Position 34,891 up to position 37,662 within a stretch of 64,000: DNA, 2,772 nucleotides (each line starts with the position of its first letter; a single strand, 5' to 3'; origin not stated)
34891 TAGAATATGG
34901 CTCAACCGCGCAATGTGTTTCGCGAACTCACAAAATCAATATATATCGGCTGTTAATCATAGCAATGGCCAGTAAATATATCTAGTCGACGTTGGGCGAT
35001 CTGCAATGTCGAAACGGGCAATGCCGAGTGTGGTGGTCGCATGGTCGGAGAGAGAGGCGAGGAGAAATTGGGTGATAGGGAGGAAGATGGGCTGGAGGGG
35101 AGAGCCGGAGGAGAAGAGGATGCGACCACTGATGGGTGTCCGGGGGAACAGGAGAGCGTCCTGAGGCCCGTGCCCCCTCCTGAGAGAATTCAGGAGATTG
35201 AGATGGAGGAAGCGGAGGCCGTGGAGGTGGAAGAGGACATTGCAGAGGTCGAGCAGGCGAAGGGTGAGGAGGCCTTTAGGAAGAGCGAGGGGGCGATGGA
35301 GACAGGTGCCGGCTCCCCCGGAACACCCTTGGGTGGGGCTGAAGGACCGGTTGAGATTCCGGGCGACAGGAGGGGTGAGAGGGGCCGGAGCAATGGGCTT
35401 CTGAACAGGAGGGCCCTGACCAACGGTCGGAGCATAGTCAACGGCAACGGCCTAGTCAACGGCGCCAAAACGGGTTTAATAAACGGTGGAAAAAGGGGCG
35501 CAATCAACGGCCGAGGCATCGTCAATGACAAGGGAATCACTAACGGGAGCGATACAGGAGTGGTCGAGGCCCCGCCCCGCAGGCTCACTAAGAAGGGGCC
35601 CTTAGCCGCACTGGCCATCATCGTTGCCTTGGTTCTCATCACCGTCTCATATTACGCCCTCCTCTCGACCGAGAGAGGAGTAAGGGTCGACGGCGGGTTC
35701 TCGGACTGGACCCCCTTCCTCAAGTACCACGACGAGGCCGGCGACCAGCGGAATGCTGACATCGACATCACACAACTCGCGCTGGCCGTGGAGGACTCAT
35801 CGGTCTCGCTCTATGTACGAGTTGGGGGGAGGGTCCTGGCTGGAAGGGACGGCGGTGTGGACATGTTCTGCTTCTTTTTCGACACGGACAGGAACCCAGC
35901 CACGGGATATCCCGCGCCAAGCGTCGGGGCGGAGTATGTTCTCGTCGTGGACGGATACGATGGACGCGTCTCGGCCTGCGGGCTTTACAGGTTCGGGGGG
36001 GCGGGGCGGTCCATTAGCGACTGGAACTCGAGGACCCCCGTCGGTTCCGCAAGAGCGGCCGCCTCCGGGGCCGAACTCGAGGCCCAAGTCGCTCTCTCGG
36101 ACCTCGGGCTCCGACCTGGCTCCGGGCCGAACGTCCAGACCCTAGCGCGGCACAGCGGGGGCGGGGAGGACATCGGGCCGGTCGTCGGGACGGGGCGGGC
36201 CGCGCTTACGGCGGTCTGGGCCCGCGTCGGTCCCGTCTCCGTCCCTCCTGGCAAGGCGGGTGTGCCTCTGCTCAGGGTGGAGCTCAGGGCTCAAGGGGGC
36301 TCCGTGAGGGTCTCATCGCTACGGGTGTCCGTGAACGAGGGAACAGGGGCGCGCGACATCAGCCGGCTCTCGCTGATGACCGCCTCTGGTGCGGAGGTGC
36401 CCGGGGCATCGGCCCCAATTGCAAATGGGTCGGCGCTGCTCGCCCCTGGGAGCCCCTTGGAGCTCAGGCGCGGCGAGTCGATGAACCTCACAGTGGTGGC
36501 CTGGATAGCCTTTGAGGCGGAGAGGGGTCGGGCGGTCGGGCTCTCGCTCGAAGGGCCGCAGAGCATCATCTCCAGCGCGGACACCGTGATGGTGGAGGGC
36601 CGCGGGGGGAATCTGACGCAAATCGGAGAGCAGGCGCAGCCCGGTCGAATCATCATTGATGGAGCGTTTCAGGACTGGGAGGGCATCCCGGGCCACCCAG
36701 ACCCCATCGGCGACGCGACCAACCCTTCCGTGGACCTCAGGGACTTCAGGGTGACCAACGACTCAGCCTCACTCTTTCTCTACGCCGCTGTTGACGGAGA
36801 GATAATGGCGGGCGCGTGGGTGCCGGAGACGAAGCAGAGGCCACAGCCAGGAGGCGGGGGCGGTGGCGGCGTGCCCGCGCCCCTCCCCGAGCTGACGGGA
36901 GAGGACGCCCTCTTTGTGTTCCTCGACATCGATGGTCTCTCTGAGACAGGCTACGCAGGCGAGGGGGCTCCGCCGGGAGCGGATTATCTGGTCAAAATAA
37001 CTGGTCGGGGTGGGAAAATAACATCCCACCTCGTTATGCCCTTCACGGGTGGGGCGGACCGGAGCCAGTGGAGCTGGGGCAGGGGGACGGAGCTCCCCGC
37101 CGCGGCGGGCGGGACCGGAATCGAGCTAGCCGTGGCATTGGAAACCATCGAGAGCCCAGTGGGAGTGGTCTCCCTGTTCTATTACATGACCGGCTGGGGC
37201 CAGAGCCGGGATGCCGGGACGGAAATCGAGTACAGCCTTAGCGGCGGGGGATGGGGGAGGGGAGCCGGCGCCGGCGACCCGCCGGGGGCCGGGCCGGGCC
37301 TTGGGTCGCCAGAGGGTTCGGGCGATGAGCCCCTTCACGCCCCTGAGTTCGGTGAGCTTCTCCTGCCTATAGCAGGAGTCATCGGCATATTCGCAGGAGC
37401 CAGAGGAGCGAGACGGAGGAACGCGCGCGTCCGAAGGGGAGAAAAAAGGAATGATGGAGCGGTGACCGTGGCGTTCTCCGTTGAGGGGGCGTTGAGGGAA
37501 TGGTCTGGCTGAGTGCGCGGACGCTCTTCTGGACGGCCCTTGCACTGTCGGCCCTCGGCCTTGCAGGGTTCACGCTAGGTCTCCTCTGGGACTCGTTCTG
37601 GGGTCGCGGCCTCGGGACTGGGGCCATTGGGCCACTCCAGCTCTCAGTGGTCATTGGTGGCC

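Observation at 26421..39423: Whole locus looks like a sensor-to-KaiC signalling island: PAS sensors on both flanks, a TPR-fused pseudo-KaiC and paralogous surface proteins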

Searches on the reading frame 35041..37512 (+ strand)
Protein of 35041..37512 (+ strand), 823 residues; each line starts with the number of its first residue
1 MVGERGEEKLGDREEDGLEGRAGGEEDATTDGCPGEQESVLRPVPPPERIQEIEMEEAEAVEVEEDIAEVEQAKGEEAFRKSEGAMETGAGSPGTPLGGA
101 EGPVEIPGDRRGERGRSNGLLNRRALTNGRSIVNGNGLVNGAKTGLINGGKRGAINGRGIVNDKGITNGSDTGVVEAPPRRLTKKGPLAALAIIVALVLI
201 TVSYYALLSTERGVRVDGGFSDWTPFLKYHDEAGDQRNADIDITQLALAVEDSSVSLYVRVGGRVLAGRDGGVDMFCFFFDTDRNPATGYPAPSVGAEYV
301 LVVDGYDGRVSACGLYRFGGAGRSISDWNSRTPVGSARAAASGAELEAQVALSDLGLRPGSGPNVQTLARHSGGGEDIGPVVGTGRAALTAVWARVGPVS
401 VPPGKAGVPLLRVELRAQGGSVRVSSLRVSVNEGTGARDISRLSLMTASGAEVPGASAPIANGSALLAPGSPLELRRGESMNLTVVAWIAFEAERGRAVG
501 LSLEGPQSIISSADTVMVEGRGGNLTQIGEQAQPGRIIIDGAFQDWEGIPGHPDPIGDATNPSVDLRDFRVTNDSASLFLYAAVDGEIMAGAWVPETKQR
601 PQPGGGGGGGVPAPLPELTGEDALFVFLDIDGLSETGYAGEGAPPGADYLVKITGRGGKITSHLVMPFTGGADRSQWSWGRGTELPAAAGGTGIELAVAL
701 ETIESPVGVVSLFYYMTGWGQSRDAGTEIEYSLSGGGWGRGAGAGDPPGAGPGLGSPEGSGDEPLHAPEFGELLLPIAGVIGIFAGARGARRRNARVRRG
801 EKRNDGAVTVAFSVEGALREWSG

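Call 4: search_protein_families(library=pfam, proteins=[window:35041-37512:+], max_evalue=0.01)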
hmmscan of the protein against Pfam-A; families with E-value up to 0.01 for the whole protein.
window:35041-37512:+ (823 aa): 0 families

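Call 10: search_protein_families(library=ncbifam, proteins=[window:35041-37512:+], max_evalue=1)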
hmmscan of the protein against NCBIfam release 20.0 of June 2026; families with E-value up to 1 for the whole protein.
window:35041-37512:+ (823 aa): 1 family
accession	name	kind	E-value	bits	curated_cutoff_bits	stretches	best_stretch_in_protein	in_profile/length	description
TIGR04145.2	Firmicu_CTERM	equivalog_domain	0.0018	18.2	50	0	537-552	1-16/191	Firmicu-CTERM sorting domain-containing protein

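Call 11: search_protein_families(library=pfam, proteins=[window:35041-37512:+], max_evalue=10)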
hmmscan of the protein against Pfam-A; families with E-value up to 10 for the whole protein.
window:35041-37512:+ (823 aa): 0 families

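Call 44: find_homologous_proteins(query=window:35041-37509:+, max_evalue=0.001)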
Query window:35041-37509:+ (823 aa): 25 proteins with E <= 0.001 among 8000 candidates.
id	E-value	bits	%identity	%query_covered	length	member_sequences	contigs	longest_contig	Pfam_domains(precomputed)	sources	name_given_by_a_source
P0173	0.0e+0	1685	95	100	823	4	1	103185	-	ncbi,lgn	ncbi:MAG: hypothetical protein QXH42_02190 [Thermoplasmata archaeon]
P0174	3.5e-275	934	58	94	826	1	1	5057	-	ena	-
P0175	1.0e-241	823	60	80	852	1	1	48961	-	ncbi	ncbi:MAG: hypothetical protein ACUVV6_01305 [Thermoplasmatota archaeon]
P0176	2.3e-202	693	48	83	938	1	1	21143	-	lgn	-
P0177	2.0e-188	647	47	83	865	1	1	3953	-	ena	-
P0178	1.5e-183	631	47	90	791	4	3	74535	-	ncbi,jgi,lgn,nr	ncbi:MAG: hypothetical protein FJ149_01720 [Euryarchaeota archaeon]|nr:hypothetical protein [Euryarc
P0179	1.7e-177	610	46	91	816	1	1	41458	-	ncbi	ncbi:MAG: hypothetical protein ACUVV6_02800 [Thermoplasmatota archaeon]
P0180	5.2e-171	589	46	82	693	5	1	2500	-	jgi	jgi:hypothetical protein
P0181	8.4e-171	588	41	91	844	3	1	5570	-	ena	-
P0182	4.0e-169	583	42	92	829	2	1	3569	-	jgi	jgi:hypothetical protein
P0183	3.9e-167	576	46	83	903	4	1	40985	-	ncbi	ncbi:MAG: hypothetical protein QXH42_07265 [Thermoplasmata archaeon]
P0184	6.5e-167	575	45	82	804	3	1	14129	-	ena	-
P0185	8.2e-167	575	46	82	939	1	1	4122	-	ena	-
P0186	7.0e-166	572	47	82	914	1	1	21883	-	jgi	-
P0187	9.8e-154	532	44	83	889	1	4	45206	-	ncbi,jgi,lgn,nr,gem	ncbi:MAG: hypothetical protein FJ149_04935 [Euryarchaeota archaeon]|nr:hypothetical protein [Euryarc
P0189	3.7e-37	146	27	58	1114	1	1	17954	-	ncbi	ncbi:MAG: hypothetical protein ACE5IO_00070, partial [Thermoplasmata archaeon]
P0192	3.6e-32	130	30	69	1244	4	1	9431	PF14520.13,PF12773.14,PF13248.12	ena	-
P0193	1.5e-25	108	28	69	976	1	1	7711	PF00932.26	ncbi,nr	ncbi:MAG TPA: lamin tail domain-containing protein, partial [Thermoplasmata archaeon]|nr:lamin tail 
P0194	2.7e-24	104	36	25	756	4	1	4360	PF13240.12,PF13371.13,PF12773.14,PF17032.11,PF00515.35,PF13432.13,PF13181.13,PF13248.12,PF07719.24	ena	-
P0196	2.1e-16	78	32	29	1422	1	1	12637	PF10602.16,PF25063.1,PF13431.13,PF06745.20,PF13414.13,PF13176.13,PF12569.15,PF13428.13,PF13248.12,PF14559.13,PF13371.13,PF00515.35,PF12895.14,PF13424.13,PF13432.13,PF13181.13,PF07719.24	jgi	jgi:KaiC/GvpD/RAD55 family RecA-like ATPase/Flp pilus assembly protein TadD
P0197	1.3e-8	52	28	59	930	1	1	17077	PF14559.13,PF13431.13,PF13414.13,PF13371.13,PF00515.35,PF13181.13,PF07719.24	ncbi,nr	ncbi:MAG TPA: tetratricopeptide repeat protein, partial [Thermoplasmata archaeon]|nr:tetratricopepti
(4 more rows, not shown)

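Call 46: search_protein_families(library=pfam, proteins=[P0196, P0194, P0192, P0197, P0189, P0193], max_evalue=0.0001)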
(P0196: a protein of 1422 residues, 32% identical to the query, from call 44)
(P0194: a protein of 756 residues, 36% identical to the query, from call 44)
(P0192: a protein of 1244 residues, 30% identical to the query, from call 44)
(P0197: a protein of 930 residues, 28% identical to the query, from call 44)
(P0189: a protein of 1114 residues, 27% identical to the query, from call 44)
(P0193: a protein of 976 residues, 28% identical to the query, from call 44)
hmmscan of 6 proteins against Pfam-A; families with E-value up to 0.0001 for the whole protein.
P0196 (1422 aa): 19 families
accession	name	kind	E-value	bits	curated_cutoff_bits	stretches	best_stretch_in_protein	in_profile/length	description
PF00515.34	TPR_1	-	4.8e-28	96.2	27.8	3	323-351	3-31/34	Tetratricopeptide repeat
PF06745.19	ATPase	-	2e-25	89.9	26.6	1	5-239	3-230/231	KaiC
PF07719.23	TPR_2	-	2.8e-24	83.6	27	2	287-318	1-32/34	Tetratricopeptide repeat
PF13181.12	TPR_8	-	5.6e-22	76.4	25.7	1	323-352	3-32/34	Tetratricopeptide repeat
PF13414.12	TPR_11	-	2.7e-17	62.6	26.8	0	412-451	3-42/42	TPR repeat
PF13431.12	TPR_17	-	8.6e-16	57.3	24.4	0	280-307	6-33/34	Tetratricopeptide repeat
PF13176.12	TPR_7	-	1.7e-11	43.7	27.9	0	323-352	1-30/36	Tetratricopeptide repeat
PF13428.12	TPR_14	-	3e-11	43.3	23.5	0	287-330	1-44/44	Tetratricopeptide repeat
PF13424.12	TPR_12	-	3.1e-11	43.8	30.1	1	289-351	5-75/77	Tetratricopeptide repeat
PF13432.12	TPR_16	-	1.7e-09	38.4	32.7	1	293-354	3-64/65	Tetratricopeptide repeat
PF12895.13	ANAPC3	-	2.1e-09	38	27.2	0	275-346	11-81/82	Anaphase-promoting complex, cyclosome, subunit 3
PF13248.11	Zn_ribbon_3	-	1.6e-08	34.2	27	1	470-493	2-25/26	zinc-ribbon domain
PF14559.12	TPR_19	-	2.5e-08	34.5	25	0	414-457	2-45/68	Tetratricopeptide repeat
PF13371.12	TPR_9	-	1e-07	32.3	35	1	272-320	14-62/73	Tetratricopeptide repeat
PF12569.14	NatA_aux_su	-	2.2e-06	27.3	33.3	0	298-351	203-256/515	N-terminal acetyltransferase A, auxiliary subunit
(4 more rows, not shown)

P0194 (756 aa): 11 families
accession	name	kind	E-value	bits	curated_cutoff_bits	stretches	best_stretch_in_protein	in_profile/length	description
PF13248.11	Zn_ribbon_3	-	2.9e-11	42.9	27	0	79-99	5-25/26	zinc-ribbon domain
PF13371.12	TPR_9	-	9.7e-09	35.6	35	1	236-296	11-71/73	Tetratricopeptide repeat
PF12773.13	DZR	-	1.5e-08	35.1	27.3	0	79-144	1-45/45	Double zinc ribbon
PF07719.23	TPR_2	-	1.8e-08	34.3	27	0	254-286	1-33/34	Tetratricopeptide repeat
PF13181.12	TPR_8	-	5.6e-08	32.8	25.7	0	254-286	1-33/34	Tetratricopeptide repeat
PF00515.34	TPR_1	-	4.7e-06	26.6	27.8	0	254-286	1-33/34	Tetratricopeptide repeat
PF13432.12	TPR_16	-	1.6e-05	25.7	32.7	1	241-282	18-59/65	Tetratricopeptide repeat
PF13240.11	Zn_Ribbon_1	-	1.9e-05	24.8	25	0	126-145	2-21/23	zinc-ribbon domain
PF17032.10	Zn_ribbon_15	-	3.7e-05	24.9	28.9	0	77-97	53-73/73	zinc-ribbon family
PF23914.1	TPR_CcmH_CycH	-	3.8e-05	24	42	0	247-289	43-85/158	Cytochrome c-type biogenesis protein H TPR domain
PF08274.17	Zn_Ribbon_YjdM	-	7e-05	23.2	30.8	0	140-175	5-26/30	PhnA Zinc-Ribbon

P0192 (1244 aa): 4 families
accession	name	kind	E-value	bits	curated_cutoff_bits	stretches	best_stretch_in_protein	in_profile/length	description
PF13248.11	Zn_ribbon_3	-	1.1e-07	31.4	27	1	362-386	2-26/26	zinc-ribbon domain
PF14520.12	HHH_5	-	4e-06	27.7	27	1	130-183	3-56/57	Helix-hairpin-helix domain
PF12773.13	DZR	-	1.5e-05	25.5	27.3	0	365-386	1-22/45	Double zinc ribbon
PF13240.11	Zn_Ribbon_1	-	9.7e-05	22.5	25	0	365-386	2-23/23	zinc-ribbon domain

P0197 (930 aa): 9 families
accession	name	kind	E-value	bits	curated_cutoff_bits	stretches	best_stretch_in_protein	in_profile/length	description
PF07719.23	TPR_2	-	7.5e-11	41.7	27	1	58-88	3-33/34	Tetratricopeptide repeat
PF13371.12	TPR_9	-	2.9e-10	40.4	35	2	72-125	11-64/73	Tetratricopeptide repeat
PF13431.12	TPR_17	-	6.4e-10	39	24.4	0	46-76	3-33/34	Tetratricopeptide repeat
PF14559.12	TPR_19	-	3.3e-09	37.4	25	2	46-97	15-66/68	Tetratricopeptide repeat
PF13414.12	TPR_11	-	1.7e-08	34.4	26.8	1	65-104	3-42/42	TPR repeat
PF00515.34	TPR_1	-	1.1e-07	31.8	27.8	1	58-89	3-34/34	Tetratricopeptide repeat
PF13181.12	TPR_8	-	5.6e-07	29.7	25.7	0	58-88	3-33/34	Tetratricopeptide repeat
PF13432.12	TPR_16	-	3e-05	24.8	32.7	1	60-118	1-59/65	Tetratricopeptide repeat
PF13428.12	TPR_14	-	9.2e-05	23.2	23.5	1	57-98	2-43/44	Tetratricopeptide repeat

P0189 (1114 aa): 0 families

P0193 (976 aa): 1 family
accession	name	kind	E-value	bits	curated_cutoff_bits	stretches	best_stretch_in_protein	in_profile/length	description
PF00932.25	LTD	-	3.8e-11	43.8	34.3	1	805-874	4-70/109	Lamin Tail Domain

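Call 80: find_encoding_contigs(protein=P0183, flank=8000, max_places=1)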
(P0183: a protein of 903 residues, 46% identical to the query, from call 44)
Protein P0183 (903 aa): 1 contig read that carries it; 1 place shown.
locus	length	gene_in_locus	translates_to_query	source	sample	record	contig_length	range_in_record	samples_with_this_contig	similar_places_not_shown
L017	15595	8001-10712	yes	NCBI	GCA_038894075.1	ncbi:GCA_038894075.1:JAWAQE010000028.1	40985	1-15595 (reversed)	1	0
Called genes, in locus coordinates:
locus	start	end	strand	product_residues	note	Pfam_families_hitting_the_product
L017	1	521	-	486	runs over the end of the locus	PF02386:TrkH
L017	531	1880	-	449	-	PF01370:Epimerase (weak), PF02254:TrkA_N, PF02558:ApbA (faint), PF03435:Sacchrp_dh_NADP (faint), PF05368:NmrA (weak), PF02080:TrkA_C, PF02254:TrkA_N, PF02080:TrkA_C, +2 more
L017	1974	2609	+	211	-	PF19769:CPxCG_zf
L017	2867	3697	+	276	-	PF03796:DnaB_C (weak), PF06745:ATPase, PF13481:AAA_25 (weak), PF23442:DUF7125 (weak), PF06745:ATPase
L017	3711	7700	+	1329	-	PF05763:DUF835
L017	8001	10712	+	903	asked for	-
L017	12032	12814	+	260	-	PF06745:ATPase, PF13481:AAA_25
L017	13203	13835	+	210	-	PF09335:VTT_dom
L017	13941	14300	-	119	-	-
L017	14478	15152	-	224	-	PF00923:TAL_FSA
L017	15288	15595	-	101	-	PF12773:DZR (faint), PF13248:Zn_ribbon_3 (weak), PF13240:Zn_Ribbon_1 (faint)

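Call 81: find_encoding_contigs(protein=P0187, flank=8000, max_places=1)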
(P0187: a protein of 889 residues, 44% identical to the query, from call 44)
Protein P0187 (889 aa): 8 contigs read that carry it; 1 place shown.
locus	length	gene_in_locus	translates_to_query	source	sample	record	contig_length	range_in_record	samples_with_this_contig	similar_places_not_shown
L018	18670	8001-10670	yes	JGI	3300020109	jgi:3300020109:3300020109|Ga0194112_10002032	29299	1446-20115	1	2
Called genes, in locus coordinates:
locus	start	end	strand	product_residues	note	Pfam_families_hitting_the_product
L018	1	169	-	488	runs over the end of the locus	PF02386:TrkH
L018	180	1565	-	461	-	PF01370:Epimerase (faint), PF02254:TrkA_N, PF03435:Sacchrp_dh_NADP (faint), PF13241:NAD_binding_7 (faint), PF02080:TrkA_C, PF02254:TrkA_N, PF02080:TrkA_C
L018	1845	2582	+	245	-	PF19769:CPxCG_zf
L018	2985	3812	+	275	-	PF06745:ATPase, PF13481:AAA_25, PF23442:DUF7125 (faint), PF06745:ATPase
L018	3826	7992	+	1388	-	PF05763:DUF835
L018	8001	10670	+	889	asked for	-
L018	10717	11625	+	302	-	PF14811:TPD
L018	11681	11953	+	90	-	-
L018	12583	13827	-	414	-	PF07690:MFS_1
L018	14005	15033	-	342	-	PF01040:UbiA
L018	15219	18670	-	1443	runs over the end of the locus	PF02369:Big_1 (faint), PF13620:CarboxypepD_reg (faint), PF24107:DUF7382 (faint), PF17789:MG4 (faint)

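Call 85: find_encoding_contigs(protein=P0196, flank=8000, max_places=2)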
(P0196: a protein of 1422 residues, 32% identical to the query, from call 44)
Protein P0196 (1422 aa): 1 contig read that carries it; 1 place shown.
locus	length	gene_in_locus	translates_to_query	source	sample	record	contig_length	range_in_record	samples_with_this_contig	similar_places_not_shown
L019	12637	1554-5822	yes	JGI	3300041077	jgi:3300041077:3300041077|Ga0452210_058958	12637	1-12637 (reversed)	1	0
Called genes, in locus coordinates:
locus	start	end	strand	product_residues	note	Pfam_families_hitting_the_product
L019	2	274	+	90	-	?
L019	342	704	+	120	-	-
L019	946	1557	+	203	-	-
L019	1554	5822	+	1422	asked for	PF06745:ATPase, PF13248:Zn_ribbon_3 (faint), PF13371:TPR_9 (weak), PF25063:ARM_TT21_C (faint), PF00515:TPR_1 (weak), PF07719:TPR_2 (weak), PF13424:TPR_12 (weak), PF00515:TPR_1 (weak), +10 more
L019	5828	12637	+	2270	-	?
